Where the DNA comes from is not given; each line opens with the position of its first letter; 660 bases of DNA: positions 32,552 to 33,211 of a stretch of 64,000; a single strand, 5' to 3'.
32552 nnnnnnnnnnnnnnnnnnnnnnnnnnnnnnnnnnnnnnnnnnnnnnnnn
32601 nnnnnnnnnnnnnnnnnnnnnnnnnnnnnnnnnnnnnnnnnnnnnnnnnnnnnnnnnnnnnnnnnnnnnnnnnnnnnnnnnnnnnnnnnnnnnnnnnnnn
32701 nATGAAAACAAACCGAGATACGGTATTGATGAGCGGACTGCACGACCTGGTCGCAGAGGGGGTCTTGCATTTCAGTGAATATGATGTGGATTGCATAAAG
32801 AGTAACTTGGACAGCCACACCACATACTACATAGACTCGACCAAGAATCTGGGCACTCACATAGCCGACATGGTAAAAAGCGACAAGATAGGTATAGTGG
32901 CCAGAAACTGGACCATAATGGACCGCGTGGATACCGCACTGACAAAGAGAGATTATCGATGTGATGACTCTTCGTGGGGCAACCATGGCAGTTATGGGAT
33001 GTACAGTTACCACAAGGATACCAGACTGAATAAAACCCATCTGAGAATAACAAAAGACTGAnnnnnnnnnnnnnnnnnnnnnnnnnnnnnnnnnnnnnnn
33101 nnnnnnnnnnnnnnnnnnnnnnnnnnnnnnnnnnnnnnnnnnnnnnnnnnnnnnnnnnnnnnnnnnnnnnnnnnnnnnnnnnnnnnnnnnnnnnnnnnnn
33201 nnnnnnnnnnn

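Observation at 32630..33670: Compositionally foreign three-gene cassette of unknown function embedded in a toxin-antitoxin-rich island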

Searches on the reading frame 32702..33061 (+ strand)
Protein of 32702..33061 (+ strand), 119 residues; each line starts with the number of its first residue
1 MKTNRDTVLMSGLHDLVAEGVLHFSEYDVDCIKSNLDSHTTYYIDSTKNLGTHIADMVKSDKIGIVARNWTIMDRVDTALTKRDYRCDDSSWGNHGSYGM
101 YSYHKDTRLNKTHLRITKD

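Call 9: search_protein_families(library=pfam, proteins=[window:32702-33058:+], max_evalue=1)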
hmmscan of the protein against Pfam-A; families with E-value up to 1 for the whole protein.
window:32702-33058:+ (119 aa): 0 families

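Call 10: search_protein_families(library=phrogs, proteins=[window:32702-33058:+], max_evalue=1)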
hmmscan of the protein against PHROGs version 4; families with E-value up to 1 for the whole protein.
window:32702-33058:+ (119 aa): 0 families

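Call 11: search_protein_families(library=padloc, proteins=[window:32702-33058:+], max_evalue=1)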
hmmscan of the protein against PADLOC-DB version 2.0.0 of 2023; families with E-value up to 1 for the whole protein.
window:32702-33058:+ (119 aa): 0 families

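Call 12: list_cluster_members(proteins=[window:32702-33058:+, window:32630-33040:-, window:33103-33330:+, window:33350-33664:+, window:31882-32490:-, window:31256-31885:-, window:33686-34222:-, window:34365-34838:-])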
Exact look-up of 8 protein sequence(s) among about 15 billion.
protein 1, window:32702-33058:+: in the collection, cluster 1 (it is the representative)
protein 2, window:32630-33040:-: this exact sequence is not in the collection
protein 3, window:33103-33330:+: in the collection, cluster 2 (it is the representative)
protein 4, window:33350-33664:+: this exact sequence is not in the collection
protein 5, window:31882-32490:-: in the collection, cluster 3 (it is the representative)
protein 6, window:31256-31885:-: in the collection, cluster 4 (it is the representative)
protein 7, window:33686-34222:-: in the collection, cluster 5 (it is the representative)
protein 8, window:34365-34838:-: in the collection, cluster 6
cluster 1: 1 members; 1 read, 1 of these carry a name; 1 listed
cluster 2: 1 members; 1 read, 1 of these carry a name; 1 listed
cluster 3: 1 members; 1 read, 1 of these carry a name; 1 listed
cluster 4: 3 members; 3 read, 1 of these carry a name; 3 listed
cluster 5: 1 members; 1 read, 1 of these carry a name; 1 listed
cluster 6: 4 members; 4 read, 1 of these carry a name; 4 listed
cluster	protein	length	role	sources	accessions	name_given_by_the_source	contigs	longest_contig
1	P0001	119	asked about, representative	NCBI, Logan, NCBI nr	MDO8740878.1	MAG: hypothetical protein Q7J54_04890 [Candidatus Woesearchaeota archaeon] | hypothetical protein [Candidatus Woesearchaeota archaeon]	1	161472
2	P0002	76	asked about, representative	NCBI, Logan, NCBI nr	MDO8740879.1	MAG: hypothetical protein Q7J54_04895 [Candidatus Woesearchaeota archaeon] | hypothetical protein [Candidatus Woesearchaeota archaeon]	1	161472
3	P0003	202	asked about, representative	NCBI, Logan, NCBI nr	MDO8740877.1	MAG: nucleotidyltransferase domain-containing protein [Candidatus Woesearchaeota archaeon] | nucleotidyltransferase domain-containing protein [Candidatus Woesearchaeota archaeon]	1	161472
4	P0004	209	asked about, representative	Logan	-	-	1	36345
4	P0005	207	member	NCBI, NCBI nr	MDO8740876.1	MAG: hypothetical protein Q7J54_04880 [Candidatus Woesearchaeota archaeon] | hypothetical protein [Candidatus Woesearchaeota archaeon]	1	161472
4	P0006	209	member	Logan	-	-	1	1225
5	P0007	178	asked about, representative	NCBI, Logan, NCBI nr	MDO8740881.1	MAG: methyltransferase [Candidatus Woesearchaeota archaeon] | methyltransferase [Candidatus Woesearchaeota archaeon]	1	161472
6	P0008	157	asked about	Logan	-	-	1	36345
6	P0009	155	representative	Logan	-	-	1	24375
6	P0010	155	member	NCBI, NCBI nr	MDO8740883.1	MAG: hypothetical protein Q7J54_04915 [Candidatus Woesearchaeota archaeon] | hypothetical protein [Candidatus Woesearchaeota archaeon]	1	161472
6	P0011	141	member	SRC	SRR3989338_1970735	-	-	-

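Call 13: find_homologous_proteins(query=window:32702-33058:+, max_evalue=10)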
Query window:32702-33058:+ (119 aa): 1 proteins with E <= 10 among 4 candidates.
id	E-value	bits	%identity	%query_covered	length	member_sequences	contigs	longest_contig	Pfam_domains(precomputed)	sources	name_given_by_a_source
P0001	2.1e-74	265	100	100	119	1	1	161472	-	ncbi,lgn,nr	ncbi:MAG: hypothetical protein Q7J54_04890 [Candidatus Woesearchaeota archaeon]|nr:hypothetical prot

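Call 17: find_encoding_contigs(protein=P0009, flank=10000, max_places=6)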
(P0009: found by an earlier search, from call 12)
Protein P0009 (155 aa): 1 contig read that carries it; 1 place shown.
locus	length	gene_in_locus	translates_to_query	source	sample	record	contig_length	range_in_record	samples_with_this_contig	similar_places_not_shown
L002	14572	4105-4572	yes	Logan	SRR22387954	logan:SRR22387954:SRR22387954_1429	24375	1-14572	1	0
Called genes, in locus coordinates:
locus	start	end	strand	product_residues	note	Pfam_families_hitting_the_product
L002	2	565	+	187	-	?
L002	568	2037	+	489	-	PF00206:Lyase_1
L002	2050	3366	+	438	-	PF02844:GARS_N, PF01071:GARS_A, PF02222:ATP-grasp (weak), PF02786:CPSase_L_D2 (weak), PF02843:GARS_C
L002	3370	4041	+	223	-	PF00551:Formyl_trans_N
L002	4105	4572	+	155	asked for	-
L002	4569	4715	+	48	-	-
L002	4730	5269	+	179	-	PF05175:MTS, PF03602:Cons_hypoth95 (weak), PF06325:PrmA, PF07669:Eco57I, PF12847:Methyltransf_18 (faint), PF13847:Methyltransf_31, PF08241:Methyltransf_11 (faint), PF13649:Methyltransf_25 (weak)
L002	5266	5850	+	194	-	-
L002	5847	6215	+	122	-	PF03692:CxxCxxCC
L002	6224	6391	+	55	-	-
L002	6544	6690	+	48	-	PF21983:NikA-like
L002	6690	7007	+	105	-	-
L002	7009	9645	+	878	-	PF00690:Cation_ATPase_N, PF00122:E1-E2_ATPase, PF00702:Hydrolase, PF13246:Cation_ATPase, PF12710:HAD (weak), PF08282:Hydrolase_3 (faint), PF00689:Cation_ATPase_C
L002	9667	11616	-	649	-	PF04055:Radical_SAM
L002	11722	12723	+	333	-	PF01047:MarR (faint), PF13404:HTH_AsnC-type, PF13412:HTH_24, PF01037:AsnC_trans_reg (faint), PF13404:HTH_AsnC-type, PF13412:HTH_24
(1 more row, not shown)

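Call 18: find_encoding_contigs(protein=P0006, flank=10000, max_places=6)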
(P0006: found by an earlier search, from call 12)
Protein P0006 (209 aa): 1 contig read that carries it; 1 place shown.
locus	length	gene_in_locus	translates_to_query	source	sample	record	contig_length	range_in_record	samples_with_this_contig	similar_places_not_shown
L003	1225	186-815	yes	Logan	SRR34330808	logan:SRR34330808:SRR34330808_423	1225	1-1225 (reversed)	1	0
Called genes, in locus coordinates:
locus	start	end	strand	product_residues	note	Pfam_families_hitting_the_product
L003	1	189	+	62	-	?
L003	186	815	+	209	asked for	-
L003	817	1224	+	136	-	?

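Call 23: find_related_loci(query=window:32702-33058:+, collection=viral_contigs, flank=5000)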
Query window:32702-33058:+ (119 aa) in viral_contigs; peptide patterns used: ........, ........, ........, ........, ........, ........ (x = any residue, [..] = any of these).
22 stretches matched a pattern, but none encodes a relative of the query by tblastn (E <= 1e-3).

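Call 32: predict_structure(protein=window:32702-33058:+)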
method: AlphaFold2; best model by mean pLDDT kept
length: 119 residues; sequences in the alignment: 1
mean_pLDDT: 33.7   pTM: 0.22
mean pLDDT of the five models: 33.7, 32.8, 32.6, 31.3, 31.0
residues with pLDDT >= 90: 0; 70-90: 0; 50-70: 0; < 50: 119
segments of 3 or more residues with pLDDT < 50: 1-119
pLDDT, mean of each block of 10 residues (from residue 1): 28 40 41 39 38 40 27 26 27 26 36 38
secondary structure, 60 per line:
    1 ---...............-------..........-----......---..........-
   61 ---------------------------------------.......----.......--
elements in order: H4-18 H26-35 E41-46 H50-59 E100-106 E111-117

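Call 34: find_related_loci(query=window:32702-33058:+, collection=metagenome_contigs, flank=10000)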
Query window:32702-33058:+ (119 aa) in metagenome_contigs; peptide patterns used: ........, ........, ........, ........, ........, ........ (x = any residue, [..] = any of these).
75 stretches matched a pattern, but none encodes a relative of the query by tblastn (E <= 1e-3).

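Call 35: find_related_loci(query=window:32702-33058:+, collection=genome_contigs, flank=10000)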
Query window:32702-33058:+ (119 aa) in genome_contigs; peptide patterns used: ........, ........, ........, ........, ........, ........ (x = any residue, [..] = any of these).
59 stretches matched a pattern, but none encodes a relative of the query by tblastn (E <= 1e-3).

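Call 37: search_protein_representatives(protein=window:32702-33058:+)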
Query: 119 residues. Proteins with E-value up to 0.001 (for the whole library): 1; up to 1e-10: 1; up to 1e-30: 1. The best 1 are listed.
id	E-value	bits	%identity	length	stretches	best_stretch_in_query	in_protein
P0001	6.6e-75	264.9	100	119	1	1-119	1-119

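Call 51: search_protein_families(library=ncbifam, proteins=[window:32702-33058:+], max_evalue=1)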
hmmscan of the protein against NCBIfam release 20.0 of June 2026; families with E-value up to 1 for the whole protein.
window:32702-33058:+ (119 aa): 0 families

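Call 54: search_solved_structures(query=window:32702-33058:+, max_evalue=10)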
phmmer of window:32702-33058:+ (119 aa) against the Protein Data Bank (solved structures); distinct sequences matched with E-value up to 10: 5.
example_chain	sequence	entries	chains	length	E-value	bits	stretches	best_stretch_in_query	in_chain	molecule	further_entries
3iqc_A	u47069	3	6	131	0.15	15.4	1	12-70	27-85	Flagellar protein | Flagellar secretion chaperone FliS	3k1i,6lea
7rb3_B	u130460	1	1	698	0.93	12.8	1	3-60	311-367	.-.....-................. 35, NatC auxiliary subunit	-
7mx2_B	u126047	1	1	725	0.95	12.8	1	3-60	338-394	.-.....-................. 35, NatC auxiliary subunit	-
7wbj_R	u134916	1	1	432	1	12.7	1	68-109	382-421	Vasoactive intestinal polypeptide receptor 2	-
7vqx_R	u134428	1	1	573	1.5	12.1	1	68-109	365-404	Vasoactive intestinal polypeptide receptor 2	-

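Call 72: find_encoding_contigs(protein=window:32702-33061:+, flank=3000, max_places=10)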
Protein window:32702-33061:+ (119 aa): no gene with exactly this product is on record in the collection.
